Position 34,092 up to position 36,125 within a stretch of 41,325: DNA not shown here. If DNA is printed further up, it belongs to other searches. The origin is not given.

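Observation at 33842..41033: Convergent membrane-anchored oxygenase / radical-SAM locus with no assignable pathway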

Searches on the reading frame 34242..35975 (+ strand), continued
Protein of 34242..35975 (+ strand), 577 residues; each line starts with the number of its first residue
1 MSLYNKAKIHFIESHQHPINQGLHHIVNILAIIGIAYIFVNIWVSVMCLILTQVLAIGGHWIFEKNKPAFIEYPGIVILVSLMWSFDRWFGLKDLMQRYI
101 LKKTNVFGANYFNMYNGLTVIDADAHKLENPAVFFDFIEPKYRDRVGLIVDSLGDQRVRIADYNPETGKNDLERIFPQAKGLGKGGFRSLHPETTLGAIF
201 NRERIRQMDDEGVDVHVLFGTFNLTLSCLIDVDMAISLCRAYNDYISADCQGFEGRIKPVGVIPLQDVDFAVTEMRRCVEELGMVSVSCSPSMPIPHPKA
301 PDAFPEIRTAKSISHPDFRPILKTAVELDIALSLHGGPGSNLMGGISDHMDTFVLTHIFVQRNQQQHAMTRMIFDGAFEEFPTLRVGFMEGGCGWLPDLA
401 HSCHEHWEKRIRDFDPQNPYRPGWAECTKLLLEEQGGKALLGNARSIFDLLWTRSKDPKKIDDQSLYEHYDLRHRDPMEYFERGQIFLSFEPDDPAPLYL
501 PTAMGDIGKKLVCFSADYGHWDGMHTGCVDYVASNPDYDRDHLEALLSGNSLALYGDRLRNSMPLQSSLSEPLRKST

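Call 33: find_encoding_contigs(protein=P0127, flank=10000, max_places=2)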
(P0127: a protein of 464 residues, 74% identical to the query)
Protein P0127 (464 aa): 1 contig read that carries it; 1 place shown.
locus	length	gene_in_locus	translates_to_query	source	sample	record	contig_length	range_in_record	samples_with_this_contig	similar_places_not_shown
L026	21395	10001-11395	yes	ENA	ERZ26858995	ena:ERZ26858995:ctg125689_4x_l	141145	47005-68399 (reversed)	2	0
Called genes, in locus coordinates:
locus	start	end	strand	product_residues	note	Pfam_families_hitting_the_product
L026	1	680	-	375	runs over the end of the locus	PF09084:NMT1 (weak), PF12974:Phosphonate-bd (faint)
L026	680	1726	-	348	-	PF00152:tRNA-synt_2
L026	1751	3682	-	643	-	-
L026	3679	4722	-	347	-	PF10609:ParA (weak), PF13614:AAA_31 (weak), PF01656:CbiA (weak)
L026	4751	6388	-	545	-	-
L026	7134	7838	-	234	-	PF01609:DDE_Tnp_1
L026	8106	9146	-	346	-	PF13384:HTH_23 (weak), PF13518:HTH_28, PF13551:HTH_29, PF13565:HTH_32, PF13592:HTH_33, PF13358:DDE_3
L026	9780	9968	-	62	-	-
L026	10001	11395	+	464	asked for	PF04909:Amidohydro_2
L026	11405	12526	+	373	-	PF00355:Rieske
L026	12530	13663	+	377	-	PF00355:Rieske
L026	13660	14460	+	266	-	PF00106:adh_short, PF13561:adh_short_C2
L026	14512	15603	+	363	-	PF01244:Peptidase_M19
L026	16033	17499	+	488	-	PF03055:RPE65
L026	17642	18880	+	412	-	PF00108:Thiolase_N, PF22691:Thiolase_C_1, PF02803:Thiolase_C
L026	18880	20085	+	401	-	PF00108:Thiolase_N, PF02803:Thiolase_C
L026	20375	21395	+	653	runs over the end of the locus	PF02463:SMC_N (faint), PF13175:AAA_15, PF13476:AAA_23 (weak), PF13304:AAA_21 (weak), PF20469:OLD-like_TOPRIM (weak)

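Call 38: find_encoding_contigs(protein=P0129, flank=10000, max_places=2)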
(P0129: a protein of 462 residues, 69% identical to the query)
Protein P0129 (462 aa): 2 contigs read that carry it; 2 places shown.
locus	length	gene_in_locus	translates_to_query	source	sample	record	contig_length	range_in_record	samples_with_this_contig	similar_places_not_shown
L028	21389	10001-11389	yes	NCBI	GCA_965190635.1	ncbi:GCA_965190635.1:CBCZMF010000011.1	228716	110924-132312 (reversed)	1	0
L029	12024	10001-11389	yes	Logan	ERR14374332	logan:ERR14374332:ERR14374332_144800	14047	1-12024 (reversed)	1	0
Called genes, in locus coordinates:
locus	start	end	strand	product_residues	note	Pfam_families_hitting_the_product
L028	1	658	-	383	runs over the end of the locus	PF07690:MFS_1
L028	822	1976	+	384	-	PF00355:Rieske, PF13806:Rieske_2 (weak), PF19112:VanA_C (faint)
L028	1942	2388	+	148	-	-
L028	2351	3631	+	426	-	PF00155:Aminotran_1_2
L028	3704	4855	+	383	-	PF00583:Acetyltransf_1 (faint)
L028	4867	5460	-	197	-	PF14261:DUF4351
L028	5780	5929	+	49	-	-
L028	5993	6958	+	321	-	PF01073:3Beta_HSD, PF01370:Epimerase, PF02719:Polysacc_synt_2, PF04321:RmlD_sub_bind, PF05368:NmrA, PF07993:NAD_binding_4, PF13460:NAD_binding_10, PF16363:GDP_Man_Dehyd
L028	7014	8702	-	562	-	PF03321:GH3, PF23571:GH3_M, PF23572:GH3_C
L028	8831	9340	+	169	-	PF04116:FA_hydroxylase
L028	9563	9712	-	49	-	-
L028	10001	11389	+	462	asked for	PF04909:Amidohydro_2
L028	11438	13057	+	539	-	PF02310:B12-binding, PF04055:Radical_SAM, PF13282:DUF4070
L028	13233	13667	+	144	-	PF02656:DUF202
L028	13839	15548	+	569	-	PF00072:Response_reg, PF12452:DUF3685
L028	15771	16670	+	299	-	-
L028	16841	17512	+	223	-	-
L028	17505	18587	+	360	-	-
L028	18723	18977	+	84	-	-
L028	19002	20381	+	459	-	PF05195:AMP_N, PF00557:Peptidase_M24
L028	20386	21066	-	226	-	-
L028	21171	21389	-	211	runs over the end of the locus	-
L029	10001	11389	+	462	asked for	PF04909:Amidohydro_2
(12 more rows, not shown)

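Call 39: search_protein_families(library=ncbifam, proteins=[L028:822-1976:+, L028:1942-2388:+, L028:2351-3631:+, L028:3704-4855:+, L028:5993-6958:+, L028:7014-8702:-, L028:8831-9340:+, L028:10001-11389:+, L028:11438-13057:+], max_evalue=0.00001)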
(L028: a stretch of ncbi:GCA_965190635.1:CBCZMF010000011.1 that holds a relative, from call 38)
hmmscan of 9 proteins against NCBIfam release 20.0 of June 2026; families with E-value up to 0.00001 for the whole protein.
L028:822-1976:+ (384 aa): 7 families
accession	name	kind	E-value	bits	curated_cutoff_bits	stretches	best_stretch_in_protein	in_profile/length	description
NF052579.1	BetMthstMoxSdmAMthl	equivalog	1.2e-68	231.7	600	1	14-349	6-346/351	4beta-methylsterol monooxygenase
TIGR02378.1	nirD_assim_sml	equivalog_domain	1.9e-08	34.4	74.65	1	26-103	2-85/105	nitrite reductase small subunit NirD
TIGR03229.1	benzo_1_2_benA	equivalog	1.9e-08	33.6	780.95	1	43-102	57-117/433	benzoate 1,2-dioxygenase large subunit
NF041683.1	ant_diox_AndAb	equivalog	2.5e-08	34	150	1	26-90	2-65/100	anthranilate 1,2-dioxygenase ferredoxin subunit AndAb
NF058607.1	GlBtMonoOxGbcA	equivalog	1.4e-07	30.3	670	1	26-98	56-130/420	glycine betaine monooxygenase oxygenase subunit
TIGR03228.1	anthran_1_2_A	equivalog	8e-07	28.1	671.9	1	41-102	55-117/438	anthranilate 1,2-dioxygenase large subunit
NF007422.0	PRK09965.1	equivalog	2e-06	27.8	113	1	33-94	10-69/106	bifunctional 3-phenylpropionate/cinnamic acid dioxygenase ferredoxin subunit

L028:1942-2388:+ (148 aa): 0 families

L028:2351-3631:+ (426 aa): 11 families
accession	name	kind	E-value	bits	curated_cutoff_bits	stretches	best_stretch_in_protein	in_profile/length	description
TIGR00858.1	bioF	equivalog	5.5e-69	232.6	426.45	1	36-412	15-364/365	8-amino-7-oxononanoate synthase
NF005394.0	PRK06939.1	equivalog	1.5e-55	188.6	460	1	36-416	36-391/397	glycine C-acetyltransferase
TIGR01825.1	gly_Cac_T_rel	subfamily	1.6e-54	185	535.4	1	37-412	28-375/385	BioF/Kbl family PLP-dependent acyltransferase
NF047600.1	SerpalmtaseCFB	equivalog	8e-50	169.6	640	1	36-414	37-387/395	serine palmitoyltransferase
TIGR01821.1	5aminolev_synth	equivalog_domain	7.2e-49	166.7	338.55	1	41-415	44-393/402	5-aminolevulinate synthase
TIGR01822.1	2am3keto_CoA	equivalog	3.9e-48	164.3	493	1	38-414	36-385/393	glycine C-acetyltransferase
NF047599.1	SerpalmtaseBetaP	equivalog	6.9e-48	163.3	500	1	34-415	37-389/394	serine palmitoyltransferase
NF047603.1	SerpalmtaseAlphaP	equivalog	5.8e-33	114.1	670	1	34-411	39-388/399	serine palmitoyltransferase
NF005526.0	PRK07179.1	equivalog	3.3e-27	95.1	428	1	34-415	44-395/407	alpha-hydroxyketone-type quorum-sensing autoinducer synthase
NF004608.1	PRK05937.1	equivalog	2.6e-21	75.8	399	1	174-415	118-345/366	8-amino-7-oxononanoate synthase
NF005697.0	PRK07505.1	subfamily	8.1e-21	74.1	342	1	36-414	42-397/405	hypothetical protein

L028:3704-4855:+ (383 aa): 0 families

L028:5993-6958:+ (321 aa): 28 families (the best 25 are shown)
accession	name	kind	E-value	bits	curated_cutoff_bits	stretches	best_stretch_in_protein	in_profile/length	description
TIGR03466.1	HpnA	hypoth_equivalog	1.2e-61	208.4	367.65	1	1-315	1-317/327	hopanoid-associated sugar epimerase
NF052578.1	StrlDmthSdmBMthl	equivalog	7.5e-44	150.8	600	1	1-313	1-316/328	sterol demethylase protein SdmB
NF042423.1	oxyalk_red_Shew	equivalog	2.2e-34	119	580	1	2-306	10-321/331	2-alkyl-3-oxoalkanoate reductase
NF042422.1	oxyalk_red_OleD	equivalog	2.8e-33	115.7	580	1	1-315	1-324/329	2-alkyl-3-oxoalkanoate reductase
TIGR01746.1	Thioester-redct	subfamily_domain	4.2e-25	88.8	213.35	1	4-245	3-281/371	thioester reductase domain-containing protein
TIGR04180.1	EDH_00030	hypoth_equivalog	3.7e-24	85.3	475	1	4-212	2-222/297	NAD-dependent 4,6-dehydratase LegB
NF005539.0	PRK07201.1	equivalog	1.9e-22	79.8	549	1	1-153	1-163/657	SDR family oxidoreductase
TIGR01181.1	dTDP_gluc_dehyt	equivalog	2.1e-20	73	365.1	1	3-310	2-301/321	dTDP-glucose 4,6-dehydratase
TIGR01179.1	galE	equivalog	1.1e-19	70.5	262.3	1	3-162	2-169/332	UDP-glucose 4-epimerase GalE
NF038078.1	NRPS_MxcG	equivalog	4.3e-17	60.7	2300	1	63-164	1168-1269/1442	myxochelin non-ribosomal peptide synthetase MxcG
NF058621.1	DiazavRedAvaA7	equivalog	3.7e-16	59.6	400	1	1-308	1-295/304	3-diazoavenalumate denitrifying reductase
TIGR02197.1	heptose_epim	equivalog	1.1e-15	57.6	274.6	1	4-152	2-150/316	ADP-glyceromanno-heptose 6-epimerase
TIGR01777.1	yfcH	hypoth_equivalog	5.2e-15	55.8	207.35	1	4-259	2-256/292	TIGR01777 family oxidoreductase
NF043036.1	ErythonDh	equivalog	3.1e-14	52.9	325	1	1-158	1-167/321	D-erythronate dehydrogenase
NF007956.0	PRK10675.1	subfamily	1e-12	47.9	394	1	1-154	1-163/338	UDP-glucose 4-epimerase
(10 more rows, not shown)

L028:7014-8702:- (562 aa): 1 family
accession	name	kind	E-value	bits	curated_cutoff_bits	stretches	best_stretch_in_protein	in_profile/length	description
NF052613.1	OlsH_GH3_orni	equivalog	6.6e-25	87.6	620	2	13-132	25-145/524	lyso-ornithine lipid synthetase OlsH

L028:8831-9340:+ (169 aa): 0 families

L028:10001-11389:+ (462 aa): 0 families

L028:11438-13057:+ (539 aa): 14 families
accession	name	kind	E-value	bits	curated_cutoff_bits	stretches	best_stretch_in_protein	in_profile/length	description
TIGR04479.1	bcpD_PhpK_rSAM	subfamily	7.4e-24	84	600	1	185-361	241-410/504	PhpK family radical SAM P-methyltransferase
TIGR04013.1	B12_SAM_MJ_1487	hypoth_equivalog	3.3e-20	72.3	251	1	65-360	27-333/382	TIGR04013 family B12-binding domain/radical SAM domain-containing protein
TIGR04072.2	rSAM_ladder_B12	equivalog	2e-19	69.5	360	1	96-390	88-380/443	lipid biosynthesis B12-binding/radical SAM protein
NF050148.1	rSAM_ApyD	equivalog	3.3e-19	68.7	750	1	154-380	163-391/645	RiPP biosynthesis radical SAM protein ApyD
TIGR04014.1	B12_SAM_MJ_0865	equivalog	1.1e-15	57.4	360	1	72-380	29-356/434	methyl-coenzyme M reductase glutamine C-methyltransferase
TIGR04367.1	HpnR_B12_rSAM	equivalog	1.1e-15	57.2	650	1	48-419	22-406/490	hopanoid C-3 methylase HpnR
TIGR03471.1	HpnJ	equivalog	1.9e-14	53.5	577.6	1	186-393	198-398/472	hopanoid biosynthesis associated radical SAM protein HpnJ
TIGR02026.1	BchE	equivalog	8.2e-12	44.7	481.35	1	188-383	197-388/497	magnesium-protoporphyrin IX monomethyl ester anaerobic oxidative cyclase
NF033070.1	rSAM_AprD4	equivalog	8.7e-11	41.4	500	1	137-395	143-402/456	AprD4 family radical SAM diol-dehydratase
NF040542.1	rSAM_RCCLKC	equivalog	3.8e-09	36.2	450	1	187-340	182-330/423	arsinothricin biosynthesis radical SAM protein ArsL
NF045585.1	rSAM_slr0320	equivalog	6.7e-09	34.8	775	1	186-333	236-380/511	photosystem II high light acclimation radical SAM protein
TIGR04295.1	B12_rSAM_oligo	hypoth_equivalog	1.8e-08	33.5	400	1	187-311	202-313/422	TIGR04295 family B12-binding domain-containing radical SAM protein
TIGR03975.1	rSAM_ocin_1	subfamily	1.9e-06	26.7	281.85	1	184-348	260-418/606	RiPP maturation radical SAM C-methyltransferase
NF033712.0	B12_rSAM_KedN5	subfamily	2e-06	26.3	700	1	189-381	199-390/624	KedN5 family methylcobalamin-dependent radical SAM C-methyltransferase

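Call 48: find_encoding_contigs(protein=P0209, flank=10000, max_places=2)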
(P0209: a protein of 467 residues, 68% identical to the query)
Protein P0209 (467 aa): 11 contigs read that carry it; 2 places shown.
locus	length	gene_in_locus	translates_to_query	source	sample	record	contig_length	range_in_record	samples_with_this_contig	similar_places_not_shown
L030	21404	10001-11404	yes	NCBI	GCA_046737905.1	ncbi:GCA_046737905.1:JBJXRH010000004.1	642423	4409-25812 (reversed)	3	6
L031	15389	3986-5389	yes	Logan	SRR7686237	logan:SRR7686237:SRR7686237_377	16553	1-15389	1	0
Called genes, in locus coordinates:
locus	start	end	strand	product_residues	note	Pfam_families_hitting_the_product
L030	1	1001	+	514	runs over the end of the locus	PF01134:GIDA (faint), PF05834:Lycopene_cycl (faint), PF07992:Pyr_redox_2, PF13450:NAD_binding_8 (faint), PF13738:Pyr_redox_3 (weak), PF00070:Pyr_redox, PF02852:Pyr_redox_dim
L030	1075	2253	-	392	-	PF24820:Diguanyl_cycl_sensor (faint), PF00989:PAS, PF08448:PAS_4 (weak), PF13188:PAS_8 (weak), PF00027:cNMP_binding (weak), PF13545:HTH_Crp_2, PF00325:Crp (weak)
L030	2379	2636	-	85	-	-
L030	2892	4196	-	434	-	PF00155:Aminotran_1_2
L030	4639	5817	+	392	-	PF06609:TRI12 (weak), PF07690:MFS_1, PF12832:MFS_1_like (weak), PF13347:MFS_2, PF00083:Sugar_tr (weak), PF07690:MFS_1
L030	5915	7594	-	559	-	PF03321:GH3, PF23571:GH3_M, PF23572:GH3_C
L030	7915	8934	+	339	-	PF13621:Cupin_8, PF08007:JmjC_2 (faint)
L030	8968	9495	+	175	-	PF04116:FA_hydroxylase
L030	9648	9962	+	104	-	PF06127:Mpo1-like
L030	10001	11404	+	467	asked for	PF04909:Amidohydro_2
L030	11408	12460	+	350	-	PF00355:Rieske, PF13806:Rieske_2 (weak), PF19112:VanA_C (weak)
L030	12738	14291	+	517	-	PF02310:B12-binding, PF04055:Radical_SAM, PF13282:DUF4070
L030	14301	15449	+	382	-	PF00583:Acetyltransf_1 (faint)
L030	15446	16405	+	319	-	PF01073:3Beta_HSD, PF01370:Epimerase, PF02719:Polysacc_synt_2, PF04321:RmlD_sub_bind, PF05368:NmrA, PF07993:NAD_binding_4, PF13460:NAD_binding_10, PF16363:GDP_Man_Dehyd, +1 more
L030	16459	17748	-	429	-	PF12704:MacB_PCD, PF02687:FtsX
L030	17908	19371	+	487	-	PF11850:DUF3370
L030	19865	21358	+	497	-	-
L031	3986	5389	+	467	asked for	PF04909:Amidohydro_2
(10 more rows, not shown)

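Call 49: find_encoding_contigs(protein=P0122, flank=10000, max_places=1)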
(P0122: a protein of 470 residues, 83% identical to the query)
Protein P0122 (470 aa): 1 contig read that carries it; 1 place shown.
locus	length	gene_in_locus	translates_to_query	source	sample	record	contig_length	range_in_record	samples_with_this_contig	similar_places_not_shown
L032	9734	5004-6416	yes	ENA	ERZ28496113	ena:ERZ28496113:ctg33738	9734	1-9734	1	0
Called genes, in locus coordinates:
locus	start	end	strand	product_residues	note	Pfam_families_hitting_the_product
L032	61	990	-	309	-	PF00696:AA_kinase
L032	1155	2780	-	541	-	PF02310:B12-binding, PF04055:Radical_SAM, PF13282:DUF4070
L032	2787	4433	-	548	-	PF02310:B12-binding, PF04055:Radical_SAM, PF13282:DUF4070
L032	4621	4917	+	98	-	PF06127:Mpo1-like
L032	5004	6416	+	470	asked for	PF04909:Amidohydro_2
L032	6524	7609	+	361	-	PF00355:Rieske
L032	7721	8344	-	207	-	PF00300:His_Phos_1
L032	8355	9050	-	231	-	-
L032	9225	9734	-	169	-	?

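Call 76: predict_structure(alignment_id=A1)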
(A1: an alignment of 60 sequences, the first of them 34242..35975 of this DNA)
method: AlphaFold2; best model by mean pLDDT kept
length: 577 residues; sequences in the alignment: 60
mean_pLDDT: 72.7   pTM: 0.70
mean pLDDT of the five models: 72.7, 72.2, 70.2, 65.0, 61.3
residues with pLDDT >= 90: 82; 70-90: 283; 50-70: 113; < 50: 99
segments of 3 or more residues with pLDDT < 50: 1-3, 14-23, 58-112, 344-358, 568-577
pLDDT, mean of each block of 10 residues (from residue 1): 50 47 58 68 66 54 38 41 45 43 39 68 74 85 88 78 85 77 53 74 88 85 70 89 91 90 91 97 91 67 57 90 95 73 45 38 79 88 87 78 86 80 84 75 81 71 75 83 86 78 87 78 71 80 88 89 60 40
secondary structure, 60 per line:
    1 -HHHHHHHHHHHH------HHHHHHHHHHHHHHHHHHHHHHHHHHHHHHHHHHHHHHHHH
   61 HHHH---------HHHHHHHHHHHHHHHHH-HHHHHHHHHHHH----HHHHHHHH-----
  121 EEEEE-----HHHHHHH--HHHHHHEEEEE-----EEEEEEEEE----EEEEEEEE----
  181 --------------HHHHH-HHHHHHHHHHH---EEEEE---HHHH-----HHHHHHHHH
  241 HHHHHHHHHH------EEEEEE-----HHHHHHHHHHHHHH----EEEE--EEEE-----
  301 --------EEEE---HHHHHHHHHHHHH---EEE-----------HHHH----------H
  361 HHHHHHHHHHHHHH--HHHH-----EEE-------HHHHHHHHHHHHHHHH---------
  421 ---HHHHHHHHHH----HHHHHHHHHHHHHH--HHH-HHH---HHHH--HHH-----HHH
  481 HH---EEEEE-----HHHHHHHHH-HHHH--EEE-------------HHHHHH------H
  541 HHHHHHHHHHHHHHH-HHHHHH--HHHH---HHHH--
elements in order: H2-13 H20-64 H74-90 H92-103 H108-115 E121-125 H131-137 H140-145 E146-150 E156-164 E169-176 H195-199 H201-211 E215-219 H223-226 H232-250 E257-262 H268-281 E286-289 E292-295 E309-312 H316-328 E332-334 H346-349 H360-374 H377-380 E386-388 H396-411 H424-433 H438-451 H464-467 H478-482 E486-490 H496-504 H506-509 E512-514 H528-533 H540-555 H557-562 H565-568 H572-575
